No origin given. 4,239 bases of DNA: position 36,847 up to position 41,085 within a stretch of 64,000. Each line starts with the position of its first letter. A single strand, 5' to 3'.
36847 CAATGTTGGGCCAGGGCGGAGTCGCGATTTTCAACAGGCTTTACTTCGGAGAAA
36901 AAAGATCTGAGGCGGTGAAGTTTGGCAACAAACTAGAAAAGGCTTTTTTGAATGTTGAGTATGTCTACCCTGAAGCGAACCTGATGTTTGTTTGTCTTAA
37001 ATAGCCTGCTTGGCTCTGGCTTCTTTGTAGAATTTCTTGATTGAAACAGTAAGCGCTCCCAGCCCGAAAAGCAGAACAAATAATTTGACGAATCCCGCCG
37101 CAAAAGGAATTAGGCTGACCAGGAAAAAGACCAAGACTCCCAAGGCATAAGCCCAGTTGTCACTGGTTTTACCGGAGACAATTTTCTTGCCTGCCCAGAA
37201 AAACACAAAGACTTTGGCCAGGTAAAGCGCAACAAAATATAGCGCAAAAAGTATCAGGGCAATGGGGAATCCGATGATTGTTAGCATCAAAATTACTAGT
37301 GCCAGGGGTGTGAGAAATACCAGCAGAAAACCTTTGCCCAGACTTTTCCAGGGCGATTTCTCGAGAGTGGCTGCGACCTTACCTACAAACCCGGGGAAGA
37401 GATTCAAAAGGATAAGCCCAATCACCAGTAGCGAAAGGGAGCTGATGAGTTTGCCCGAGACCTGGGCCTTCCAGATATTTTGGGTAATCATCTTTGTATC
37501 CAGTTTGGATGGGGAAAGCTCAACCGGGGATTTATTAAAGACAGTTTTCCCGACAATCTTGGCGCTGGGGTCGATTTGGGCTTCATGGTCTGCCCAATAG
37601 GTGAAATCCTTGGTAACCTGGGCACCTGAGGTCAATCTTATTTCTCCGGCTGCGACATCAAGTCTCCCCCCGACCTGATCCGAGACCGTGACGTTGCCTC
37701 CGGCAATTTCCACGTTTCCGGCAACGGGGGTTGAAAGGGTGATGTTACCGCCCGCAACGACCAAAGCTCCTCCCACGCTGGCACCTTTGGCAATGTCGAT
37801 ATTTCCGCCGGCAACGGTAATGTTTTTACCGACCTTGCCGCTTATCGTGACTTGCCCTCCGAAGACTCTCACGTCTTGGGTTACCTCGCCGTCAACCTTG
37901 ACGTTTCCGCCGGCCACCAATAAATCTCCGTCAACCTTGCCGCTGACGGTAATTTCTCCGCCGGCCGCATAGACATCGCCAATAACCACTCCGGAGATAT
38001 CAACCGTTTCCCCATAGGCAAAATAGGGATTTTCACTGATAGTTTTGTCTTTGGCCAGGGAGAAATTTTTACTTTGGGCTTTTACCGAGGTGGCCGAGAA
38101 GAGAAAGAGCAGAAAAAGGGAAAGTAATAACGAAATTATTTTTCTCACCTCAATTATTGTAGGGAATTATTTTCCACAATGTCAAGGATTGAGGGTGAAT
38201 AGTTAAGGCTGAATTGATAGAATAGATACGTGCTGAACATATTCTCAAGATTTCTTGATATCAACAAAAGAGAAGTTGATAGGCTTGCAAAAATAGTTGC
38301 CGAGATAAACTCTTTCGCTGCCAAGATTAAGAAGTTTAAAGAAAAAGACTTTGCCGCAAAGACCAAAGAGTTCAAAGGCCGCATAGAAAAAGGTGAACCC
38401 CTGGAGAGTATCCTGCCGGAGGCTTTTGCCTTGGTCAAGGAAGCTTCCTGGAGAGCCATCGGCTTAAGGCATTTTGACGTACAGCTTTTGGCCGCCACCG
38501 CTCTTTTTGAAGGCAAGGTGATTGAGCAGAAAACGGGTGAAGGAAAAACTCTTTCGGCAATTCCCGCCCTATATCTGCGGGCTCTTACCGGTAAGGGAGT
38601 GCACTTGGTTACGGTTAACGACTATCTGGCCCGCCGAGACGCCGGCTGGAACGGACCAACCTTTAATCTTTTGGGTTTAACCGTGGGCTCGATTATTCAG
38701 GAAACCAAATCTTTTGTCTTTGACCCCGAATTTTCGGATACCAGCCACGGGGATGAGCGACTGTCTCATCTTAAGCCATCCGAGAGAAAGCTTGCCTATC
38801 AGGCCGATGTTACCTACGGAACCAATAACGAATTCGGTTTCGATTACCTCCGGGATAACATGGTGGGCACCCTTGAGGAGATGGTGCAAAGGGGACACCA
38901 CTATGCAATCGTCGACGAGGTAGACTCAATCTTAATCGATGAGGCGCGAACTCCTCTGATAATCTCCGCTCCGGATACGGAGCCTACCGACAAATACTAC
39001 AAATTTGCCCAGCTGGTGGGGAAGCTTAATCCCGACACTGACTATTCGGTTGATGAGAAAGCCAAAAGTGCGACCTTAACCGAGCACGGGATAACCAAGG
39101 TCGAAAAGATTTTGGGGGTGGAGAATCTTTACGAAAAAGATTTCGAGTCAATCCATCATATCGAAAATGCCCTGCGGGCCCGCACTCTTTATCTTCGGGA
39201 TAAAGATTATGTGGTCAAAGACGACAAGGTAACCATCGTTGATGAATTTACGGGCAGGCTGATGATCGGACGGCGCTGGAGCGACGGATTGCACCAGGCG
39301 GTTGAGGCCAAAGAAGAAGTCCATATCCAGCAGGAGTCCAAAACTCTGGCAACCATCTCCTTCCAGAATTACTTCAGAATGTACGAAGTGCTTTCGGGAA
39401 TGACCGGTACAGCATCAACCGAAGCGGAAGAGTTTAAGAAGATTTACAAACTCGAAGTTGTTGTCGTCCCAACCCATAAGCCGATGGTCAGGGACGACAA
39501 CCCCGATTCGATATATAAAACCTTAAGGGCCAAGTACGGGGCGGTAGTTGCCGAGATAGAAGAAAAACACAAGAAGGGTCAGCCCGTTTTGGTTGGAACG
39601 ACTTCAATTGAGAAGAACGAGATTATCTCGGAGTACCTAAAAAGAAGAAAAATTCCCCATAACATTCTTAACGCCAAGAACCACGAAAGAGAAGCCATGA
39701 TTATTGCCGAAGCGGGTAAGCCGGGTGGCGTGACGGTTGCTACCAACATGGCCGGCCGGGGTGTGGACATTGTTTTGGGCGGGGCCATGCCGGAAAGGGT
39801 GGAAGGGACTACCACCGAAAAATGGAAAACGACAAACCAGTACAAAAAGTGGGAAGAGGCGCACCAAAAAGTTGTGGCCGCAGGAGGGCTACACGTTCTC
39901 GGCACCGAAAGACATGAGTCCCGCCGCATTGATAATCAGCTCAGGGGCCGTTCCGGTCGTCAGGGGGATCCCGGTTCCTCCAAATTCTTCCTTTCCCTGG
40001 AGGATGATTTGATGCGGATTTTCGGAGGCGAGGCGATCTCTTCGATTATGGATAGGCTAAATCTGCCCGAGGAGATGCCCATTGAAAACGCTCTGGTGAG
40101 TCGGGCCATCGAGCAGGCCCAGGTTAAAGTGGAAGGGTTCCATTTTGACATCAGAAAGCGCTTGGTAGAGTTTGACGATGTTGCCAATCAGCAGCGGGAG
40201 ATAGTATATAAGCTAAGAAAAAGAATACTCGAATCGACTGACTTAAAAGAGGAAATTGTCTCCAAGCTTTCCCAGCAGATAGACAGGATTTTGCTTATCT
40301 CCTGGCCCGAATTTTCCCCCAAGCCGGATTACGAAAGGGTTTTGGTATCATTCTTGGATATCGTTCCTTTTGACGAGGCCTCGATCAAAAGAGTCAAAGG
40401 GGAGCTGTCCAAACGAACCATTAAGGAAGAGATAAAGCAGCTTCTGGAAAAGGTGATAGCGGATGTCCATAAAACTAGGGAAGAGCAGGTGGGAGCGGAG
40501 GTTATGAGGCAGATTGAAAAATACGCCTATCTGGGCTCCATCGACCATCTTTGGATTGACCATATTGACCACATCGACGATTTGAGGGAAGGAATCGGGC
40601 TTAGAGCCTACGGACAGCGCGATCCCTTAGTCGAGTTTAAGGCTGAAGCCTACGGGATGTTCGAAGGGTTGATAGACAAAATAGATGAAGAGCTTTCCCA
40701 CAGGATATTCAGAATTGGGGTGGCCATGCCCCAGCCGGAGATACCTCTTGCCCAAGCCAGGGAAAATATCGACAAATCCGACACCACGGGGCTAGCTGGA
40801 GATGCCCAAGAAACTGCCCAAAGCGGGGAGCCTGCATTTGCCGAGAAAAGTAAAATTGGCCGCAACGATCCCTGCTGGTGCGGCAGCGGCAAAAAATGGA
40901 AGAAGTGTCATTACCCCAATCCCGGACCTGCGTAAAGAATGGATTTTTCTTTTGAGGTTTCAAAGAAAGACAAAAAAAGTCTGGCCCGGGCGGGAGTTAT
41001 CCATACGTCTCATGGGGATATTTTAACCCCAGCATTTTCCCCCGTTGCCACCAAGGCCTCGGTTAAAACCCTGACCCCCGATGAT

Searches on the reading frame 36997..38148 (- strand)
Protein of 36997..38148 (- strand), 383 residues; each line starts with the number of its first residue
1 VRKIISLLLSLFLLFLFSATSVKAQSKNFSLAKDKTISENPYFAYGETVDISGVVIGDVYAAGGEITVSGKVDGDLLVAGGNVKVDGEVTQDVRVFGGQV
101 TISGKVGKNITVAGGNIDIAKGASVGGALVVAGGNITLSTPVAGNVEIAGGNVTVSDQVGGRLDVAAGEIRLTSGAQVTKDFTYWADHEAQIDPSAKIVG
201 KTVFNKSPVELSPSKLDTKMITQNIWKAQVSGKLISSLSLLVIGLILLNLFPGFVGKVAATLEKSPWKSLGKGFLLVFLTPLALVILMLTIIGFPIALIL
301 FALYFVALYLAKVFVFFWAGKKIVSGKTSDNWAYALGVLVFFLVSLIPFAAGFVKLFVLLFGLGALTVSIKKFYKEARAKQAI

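Call 70: search_protein_families(library=pfam, proteins=[window:36997-38148:-], max_evalue=0.00001)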
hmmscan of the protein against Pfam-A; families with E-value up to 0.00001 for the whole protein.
window:36997-38148:- (383 aa): 0 families

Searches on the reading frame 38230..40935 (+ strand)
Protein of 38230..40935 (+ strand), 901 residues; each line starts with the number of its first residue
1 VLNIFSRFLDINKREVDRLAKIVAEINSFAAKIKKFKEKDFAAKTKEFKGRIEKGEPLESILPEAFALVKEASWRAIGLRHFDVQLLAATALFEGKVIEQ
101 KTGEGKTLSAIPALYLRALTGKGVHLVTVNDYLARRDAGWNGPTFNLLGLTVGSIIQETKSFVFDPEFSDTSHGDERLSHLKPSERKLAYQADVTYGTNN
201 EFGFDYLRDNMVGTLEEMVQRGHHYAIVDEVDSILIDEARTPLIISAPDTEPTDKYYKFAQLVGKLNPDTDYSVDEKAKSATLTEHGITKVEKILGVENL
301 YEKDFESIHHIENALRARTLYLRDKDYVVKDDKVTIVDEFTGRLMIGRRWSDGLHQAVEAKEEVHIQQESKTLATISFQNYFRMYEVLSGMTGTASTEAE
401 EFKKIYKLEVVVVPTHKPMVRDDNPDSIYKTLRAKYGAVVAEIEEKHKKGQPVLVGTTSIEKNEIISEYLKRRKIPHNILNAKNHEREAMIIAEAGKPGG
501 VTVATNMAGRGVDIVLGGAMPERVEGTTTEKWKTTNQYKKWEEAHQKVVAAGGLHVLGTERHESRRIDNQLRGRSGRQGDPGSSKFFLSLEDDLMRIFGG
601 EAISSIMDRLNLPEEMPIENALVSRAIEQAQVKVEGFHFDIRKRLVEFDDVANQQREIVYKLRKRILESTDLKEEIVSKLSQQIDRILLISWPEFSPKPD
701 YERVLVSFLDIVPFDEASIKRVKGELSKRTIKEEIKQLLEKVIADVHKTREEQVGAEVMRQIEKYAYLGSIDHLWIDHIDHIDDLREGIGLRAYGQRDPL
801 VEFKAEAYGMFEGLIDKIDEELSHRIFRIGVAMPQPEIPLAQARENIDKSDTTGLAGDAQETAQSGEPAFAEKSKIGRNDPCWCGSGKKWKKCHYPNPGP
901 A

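Call 70: search_protein_families(library=pfam, proteins=[window:38230-40935:+], max_evalue=0.00001)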
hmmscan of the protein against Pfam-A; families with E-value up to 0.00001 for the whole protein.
window:38230-40935:+ (901 aa): 5 families
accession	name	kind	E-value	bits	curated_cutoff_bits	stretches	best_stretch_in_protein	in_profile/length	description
PF07517.20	SecA_DEAD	-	3.2e-115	384.8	24.6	1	9-403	6-290/290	SecA DEAD-like domain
PF21090.3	P-loop_SecA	-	6.9e-90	300.6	27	1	418-614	1-204/205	SecA P-loop domain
PF07516.18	SecA_SW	-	3.6e-55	187.6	26.7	1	617-829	1-199/200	SecA Wing and Scaffold domain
PF01043.26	SecA_PP_bind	-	1.8e-41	141.6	23.5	1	253-359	3-110/110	SecA preprotein cross-linking domain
PF02810.21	SEC-C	-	1.2e-09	38.3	20.4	1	878-896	1-19/19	SEC-C motif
